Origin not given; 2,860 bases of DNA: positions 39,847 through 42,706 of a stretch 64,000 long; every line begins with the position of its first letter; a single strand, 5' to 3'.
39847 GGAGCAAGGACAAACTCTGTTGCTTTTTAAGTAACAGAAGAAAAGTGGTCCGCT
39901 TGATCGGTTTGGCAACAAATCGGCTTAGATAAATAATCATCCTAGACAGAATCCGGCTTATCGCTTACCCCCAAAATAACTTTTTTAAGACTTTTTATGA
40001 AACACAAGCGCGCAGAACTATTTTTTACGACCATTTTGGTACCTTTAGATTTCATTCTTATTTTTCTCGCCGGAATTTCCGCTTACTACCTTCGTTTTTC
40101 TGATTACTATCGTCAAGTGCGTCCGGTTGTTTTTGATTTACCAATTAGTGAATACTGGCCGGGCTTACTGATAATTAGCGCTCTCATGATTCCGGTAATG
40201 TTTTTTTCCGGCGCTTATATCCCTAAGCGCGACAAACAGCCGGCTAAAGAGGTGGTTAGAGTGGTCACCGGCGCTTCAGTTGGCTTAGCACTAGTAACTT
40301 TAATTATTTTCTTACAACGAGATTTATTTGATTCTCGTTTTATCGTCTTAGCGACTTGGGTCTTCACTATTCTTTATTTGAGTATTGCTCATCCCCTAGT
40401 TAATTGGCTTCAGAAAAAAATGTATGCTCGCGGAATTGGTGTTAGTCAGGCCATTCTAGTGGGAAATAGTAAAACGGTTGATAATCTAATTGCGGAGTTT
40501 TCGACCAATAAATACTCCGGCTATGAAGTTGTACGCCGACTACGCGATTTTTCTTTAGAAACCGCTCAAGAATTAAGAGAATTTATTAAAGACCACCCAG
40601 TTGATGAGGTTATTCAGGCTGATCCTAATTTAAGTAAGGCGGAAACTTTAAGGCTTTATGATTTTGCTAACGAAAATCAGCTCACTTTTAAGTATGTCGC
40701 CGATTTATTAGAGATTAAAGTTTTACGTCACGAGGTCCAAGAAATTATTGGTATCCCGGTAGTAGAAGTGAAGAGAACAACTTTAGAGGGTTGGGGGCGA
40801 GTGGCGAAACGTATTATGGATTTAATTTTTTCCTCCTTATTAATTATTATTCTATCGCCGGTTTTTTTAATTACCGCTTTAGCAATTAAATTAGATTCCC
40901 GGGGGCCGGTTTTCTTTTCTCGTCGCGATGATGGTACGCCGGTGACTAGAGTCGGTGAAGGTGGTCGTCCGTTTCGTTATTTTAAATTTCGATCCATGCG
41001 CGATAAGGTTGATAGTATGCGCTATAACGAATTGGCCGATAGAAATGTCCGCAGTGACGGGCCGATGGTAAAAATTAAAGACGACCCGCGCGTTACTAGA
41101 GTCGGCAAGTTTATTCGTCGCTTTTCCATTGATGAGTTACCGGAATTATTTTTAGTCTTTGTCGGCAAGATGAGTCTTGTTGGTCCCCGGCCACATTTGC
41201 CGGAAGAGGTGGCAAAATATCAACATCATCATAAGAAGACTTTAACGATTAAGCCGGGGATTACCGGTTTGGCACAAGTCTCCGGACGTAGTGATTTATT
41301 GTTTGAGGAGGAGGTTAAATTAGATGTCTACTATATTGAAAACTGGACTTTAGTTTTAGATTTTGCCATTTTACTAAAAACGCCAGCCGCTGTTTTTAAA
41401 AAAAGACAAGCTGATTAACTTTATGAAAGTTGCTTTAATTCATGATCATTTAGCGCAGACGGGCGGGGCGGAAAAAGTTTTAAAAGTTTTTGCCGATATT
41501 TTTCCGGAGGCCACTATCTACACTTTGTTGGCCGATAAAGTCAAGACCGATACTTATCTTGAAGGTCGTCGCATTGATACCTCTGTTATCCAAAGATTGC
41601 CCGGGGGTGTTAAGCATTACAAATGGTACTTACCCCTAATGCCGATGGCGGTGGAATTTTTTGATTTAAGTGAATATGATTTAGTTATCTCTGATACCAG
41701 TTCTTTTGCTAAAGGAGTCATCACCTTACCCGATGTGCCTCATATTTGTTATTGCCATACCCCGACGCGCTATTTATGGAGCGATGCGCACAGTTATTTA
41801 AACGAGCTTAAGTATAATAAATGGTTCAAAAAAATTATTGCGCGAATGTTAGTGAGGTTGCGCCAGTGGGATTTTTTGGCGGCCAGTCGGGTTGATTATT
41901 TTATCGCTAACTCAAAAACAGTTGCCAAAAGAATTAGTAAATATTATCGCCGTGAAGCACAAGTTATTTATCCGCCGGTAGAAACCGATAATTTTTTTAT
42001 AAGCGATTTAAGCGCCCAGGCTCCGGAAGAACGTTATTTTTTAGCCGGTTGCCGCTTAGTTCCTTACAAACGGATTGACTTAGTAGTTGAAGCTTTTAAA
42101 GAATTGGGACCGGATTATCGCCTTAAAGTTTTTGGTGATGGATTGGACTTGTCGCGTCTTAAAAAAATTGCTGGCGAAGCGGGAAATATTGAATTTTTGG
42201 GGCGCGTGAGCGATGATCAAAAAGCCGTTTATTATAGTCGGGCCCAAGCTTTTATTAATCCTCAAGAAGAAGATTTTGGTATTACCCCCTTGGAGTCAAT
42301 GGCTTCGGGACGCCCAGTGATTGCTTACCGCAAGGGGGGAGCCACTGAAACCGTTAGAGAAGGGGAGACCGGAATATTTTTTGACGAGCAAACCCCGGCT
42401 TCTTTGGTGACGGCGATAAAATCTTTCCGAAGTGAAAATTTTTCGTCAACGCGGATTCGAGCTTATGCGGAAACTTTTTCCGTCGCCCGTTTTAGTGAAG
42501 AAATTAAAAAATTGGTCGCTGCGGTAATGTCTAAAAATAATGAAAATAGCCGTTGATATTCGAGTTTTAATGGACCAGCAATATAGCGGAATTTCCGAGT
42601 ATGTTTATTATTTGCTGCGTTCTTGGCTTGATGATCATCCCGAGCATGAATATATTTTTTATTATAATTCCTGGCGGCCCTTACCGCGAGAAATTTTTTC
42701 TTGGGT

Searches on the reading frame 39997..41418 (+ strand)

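Call 12: search_protein_families(library=pfam, proteins=[window:39997-41418:+], max_evalue=0.01)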
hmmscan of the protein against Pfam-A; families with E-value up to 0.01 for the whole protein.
window:39997-41418:+ (473 aa): 2 families
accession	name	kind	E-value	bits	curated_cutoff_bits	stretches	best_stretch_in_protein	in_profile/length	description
PF02397.22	Bac_transf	-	1.4e-61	207.6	27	1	271-468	1-179/179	Bacterial sugar transferase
PF13727.12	CoA_binding_3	-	3.1e-06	27.8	25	1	71-202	3-142/175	CoA-binding domain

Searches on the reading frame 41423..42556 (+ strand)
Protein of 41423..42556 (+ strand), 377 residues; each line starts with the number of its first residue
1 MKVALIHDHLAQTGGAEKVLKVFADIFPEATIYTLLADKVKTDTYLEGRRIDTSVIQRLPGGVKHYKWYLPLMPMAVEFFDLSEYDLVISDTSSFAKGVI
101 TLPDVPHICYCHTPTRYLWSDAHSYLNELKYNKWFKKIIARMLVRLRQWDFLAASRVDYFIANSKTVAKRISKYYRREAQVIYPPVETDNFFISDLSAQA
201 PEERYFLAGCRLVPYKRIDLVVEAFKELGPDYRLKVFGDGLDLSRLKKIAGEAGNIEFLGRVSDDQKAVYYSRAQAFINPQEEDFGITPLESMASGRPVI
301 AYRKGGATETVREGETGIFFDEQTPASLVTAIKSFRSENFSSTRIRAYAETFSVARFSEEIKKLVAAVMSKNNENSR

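Call 12: search_protein_families(library=pfam, proteins=[window:41423-42556:+], max_evalue=0.01)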
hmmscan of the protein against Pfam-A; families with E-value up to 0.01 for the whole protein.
window:41423-42556:+ (377 aa): 4 families
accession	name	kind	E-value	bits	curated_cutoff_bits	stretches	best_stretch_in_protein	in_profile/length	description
PF00534.26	Glycos_transf_1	-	1.1e-30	106.8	26.4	1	201-350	13-170/172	Glycosyl transferases group 1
PF13692.12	Glyco_trans_1_4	-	8.8e-24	84.8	27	1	208-334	6-138/142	Glycosyl transferases group 1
PF13439.12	Glyco_transf_4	-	5.8e-12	46.4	28.5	1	14-189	2-169/170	Glycosyltransferase Family 4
PF13524.12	Glyco_trans_1_2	-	3.4e-06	27.5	25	1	221-345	5-121/144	Glycosyl transferase-like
